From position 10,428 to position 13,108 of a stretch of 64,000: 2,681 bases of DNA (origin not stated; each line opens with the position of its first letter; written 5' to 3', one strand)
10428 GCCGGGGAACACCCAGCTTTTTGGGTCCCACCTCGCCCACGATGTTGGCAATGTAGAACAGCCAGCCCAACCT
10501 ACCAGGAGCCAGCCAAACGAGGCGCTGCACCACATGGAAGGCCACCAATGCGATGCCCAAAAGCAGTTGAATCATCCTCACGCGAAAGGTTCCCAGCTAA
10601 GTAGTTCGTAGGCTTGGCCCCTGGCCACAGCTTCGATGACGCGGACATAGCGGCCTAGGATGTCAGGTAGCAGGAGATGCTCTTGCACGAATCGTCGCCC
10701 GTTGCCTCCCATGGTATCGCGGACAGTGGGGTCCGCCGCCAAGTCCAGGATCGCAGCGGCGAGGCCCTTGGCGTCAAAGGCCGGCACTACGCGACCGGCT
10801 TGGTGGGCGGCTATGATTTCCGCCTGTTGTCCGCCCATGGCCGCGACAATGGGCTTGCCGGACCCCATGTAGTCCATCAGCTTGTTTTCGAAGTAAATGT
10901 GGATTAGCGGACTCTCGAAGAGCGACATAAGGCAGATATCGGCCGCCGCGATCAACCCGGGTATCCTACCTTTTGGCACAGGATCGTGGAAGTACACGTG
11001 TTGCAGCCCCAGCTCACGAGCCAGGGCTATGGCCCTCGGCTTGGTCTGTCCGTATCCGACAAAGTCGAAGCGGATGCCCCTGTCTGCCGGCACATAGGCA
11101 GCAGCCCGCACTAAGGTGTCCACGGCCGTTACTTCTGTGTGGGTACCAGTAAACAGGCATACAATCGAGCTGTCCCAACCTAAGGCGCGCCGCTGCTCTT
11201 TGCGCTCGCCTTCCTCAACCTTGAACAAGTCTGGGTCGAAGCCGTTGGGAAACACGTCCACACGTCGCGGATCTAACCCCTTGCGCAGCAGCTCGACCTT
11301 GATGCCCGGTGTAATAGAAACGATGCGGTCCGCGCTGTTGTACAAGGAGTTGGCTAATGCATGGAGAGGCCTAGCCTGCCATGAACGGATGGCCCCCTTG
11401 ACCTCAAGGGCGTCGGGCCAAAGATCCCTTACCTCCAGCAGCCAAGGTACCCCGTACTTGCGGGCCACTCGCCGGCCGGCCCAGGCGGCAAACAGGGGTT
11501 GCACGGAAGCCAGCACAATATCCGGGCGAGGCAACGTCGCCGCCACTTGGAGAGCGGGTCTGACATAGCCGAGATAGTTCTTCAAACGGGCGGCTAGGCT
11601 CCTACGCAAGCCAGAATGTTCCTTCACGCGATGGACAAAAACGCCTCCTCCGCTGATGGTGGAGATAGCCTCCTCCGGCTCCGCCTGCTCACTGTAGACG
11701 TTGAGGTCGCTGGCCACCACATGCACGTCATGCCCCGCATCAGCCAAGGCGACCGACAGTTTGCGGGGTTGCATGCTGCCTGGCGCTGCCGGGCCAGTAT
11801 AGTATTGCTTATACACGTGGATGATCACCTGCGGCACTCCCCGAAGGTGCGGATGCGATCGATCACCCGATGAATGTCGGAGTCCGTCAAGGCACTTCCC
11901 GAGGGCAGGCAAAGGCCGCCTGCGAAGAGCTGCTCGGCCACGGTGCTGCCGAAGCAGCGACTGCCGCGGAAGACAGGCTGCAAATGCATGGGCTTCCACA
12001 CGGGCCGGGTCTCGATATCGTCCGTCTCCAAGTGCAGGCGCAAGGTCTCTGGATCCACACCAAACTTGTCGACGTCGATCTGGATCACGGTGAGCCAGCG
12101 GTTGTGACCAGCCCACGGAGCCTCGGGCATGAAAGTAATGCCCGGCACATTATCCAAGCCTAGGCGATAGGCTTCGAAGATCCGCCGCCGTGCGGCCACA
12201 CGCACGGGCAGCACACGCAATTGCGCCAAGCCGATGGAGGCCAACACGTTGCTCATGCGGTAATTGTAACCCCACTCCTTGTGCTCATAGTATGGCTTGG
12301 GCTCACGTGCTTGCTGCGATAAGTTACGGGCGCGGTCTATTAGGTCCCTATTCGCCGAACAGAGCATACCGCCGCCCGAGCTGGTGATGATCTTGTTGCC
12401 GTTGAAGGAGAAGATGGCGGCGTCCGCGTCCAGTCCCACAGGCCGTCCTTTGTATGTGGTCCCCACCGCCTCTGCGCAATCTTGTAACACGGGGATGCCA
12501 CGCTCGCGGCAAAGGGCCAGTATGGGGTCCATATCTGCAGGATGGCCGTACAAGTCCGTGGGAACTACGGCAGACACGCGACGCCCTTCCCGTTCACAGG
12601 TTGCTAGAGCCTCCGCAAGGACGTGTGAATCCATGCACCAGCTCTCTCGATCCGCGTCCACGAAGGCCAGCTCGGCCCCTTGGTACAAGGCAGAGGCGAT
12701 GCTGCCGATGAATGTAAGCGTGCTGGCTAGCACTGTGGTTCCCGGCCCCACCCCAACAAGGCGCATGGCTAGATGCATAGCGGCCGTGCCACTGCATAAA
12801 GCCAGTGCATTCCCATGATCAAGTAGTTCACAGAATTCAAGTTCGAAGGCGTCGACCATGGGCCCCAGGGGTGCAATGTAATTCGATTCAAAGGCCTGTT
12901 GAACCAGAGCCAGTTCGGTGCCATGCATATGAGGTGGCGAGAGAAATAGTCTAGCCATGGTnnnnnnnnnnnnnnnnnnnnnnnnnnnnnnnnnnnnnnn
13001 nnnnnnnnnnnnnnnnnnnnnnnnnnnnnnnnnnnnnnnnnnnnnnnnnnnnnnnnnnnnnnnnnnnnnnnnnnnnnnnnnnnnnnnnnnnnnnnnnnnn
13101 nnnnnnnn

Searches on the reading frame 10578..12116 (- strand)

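Call 56: search_protein_families(library=pfam, proteins=[window:10578-12116:-], max_evalue=0.00001)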
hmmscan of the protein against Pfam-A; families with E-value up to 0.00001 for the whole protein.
window:10578-12116:- (512 aa): 4 families
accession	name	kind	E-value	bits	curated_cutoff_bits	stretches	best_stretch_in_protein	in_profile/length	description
PF13579.12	Glyco_trans_4_4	-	2.8e-22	80.2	29.7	1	118-292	8-158/158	Glycosyl transferase 4-like domain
PF13439.12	Glyco_transf_4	-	7.3e-19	68.9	28.5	1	120-296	11-169/170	Glycosyltransferase Family 4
PF13692.12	Glyco_trans_1_4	-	1.2e-18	68.2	27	1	319-462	3-142/142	Glycosyl transferases group 1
PF00534.26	Glycos_transf_1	-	6e-14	52.4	26.4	1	305-475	2-171/172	Glycosyl transferases group 1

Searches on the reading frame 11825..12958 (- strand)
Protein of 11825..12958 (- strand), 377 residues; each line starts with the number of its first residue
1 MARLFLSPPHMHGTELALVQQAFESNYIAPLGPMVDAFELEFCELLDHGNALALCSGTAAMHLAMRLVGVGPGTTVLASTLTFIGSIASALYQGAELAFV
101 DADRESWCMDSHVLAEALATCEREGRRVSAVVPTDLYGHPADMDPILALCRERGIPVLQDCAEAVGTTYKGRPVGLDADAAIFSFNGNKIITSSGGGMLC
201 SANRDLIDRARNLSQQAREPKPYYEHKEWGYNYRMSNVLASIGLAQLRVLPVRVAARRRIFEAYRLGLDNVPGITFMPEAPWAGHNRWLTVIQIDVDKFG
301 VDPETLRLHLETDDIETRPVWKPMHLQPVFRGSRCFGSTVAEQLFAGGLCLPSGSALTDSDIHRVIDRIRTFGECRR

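Call 56: search_protein_families(library=pfam, proteins=[window:11825-12958:-], max_evalue=0.00001)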
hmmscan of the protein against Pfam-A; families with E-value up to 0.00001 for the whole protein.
window:11825-12958:- (377 aa): 1 family
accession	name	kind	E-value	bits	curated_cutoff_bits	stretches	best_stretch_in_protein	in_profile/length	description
PF01041.23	DegT_DnrJ_EryC1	-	6.1e-89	299.2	19.8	1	12-370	4-360/360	DegT/DnrJ/EryC1/StrS aminotransferase family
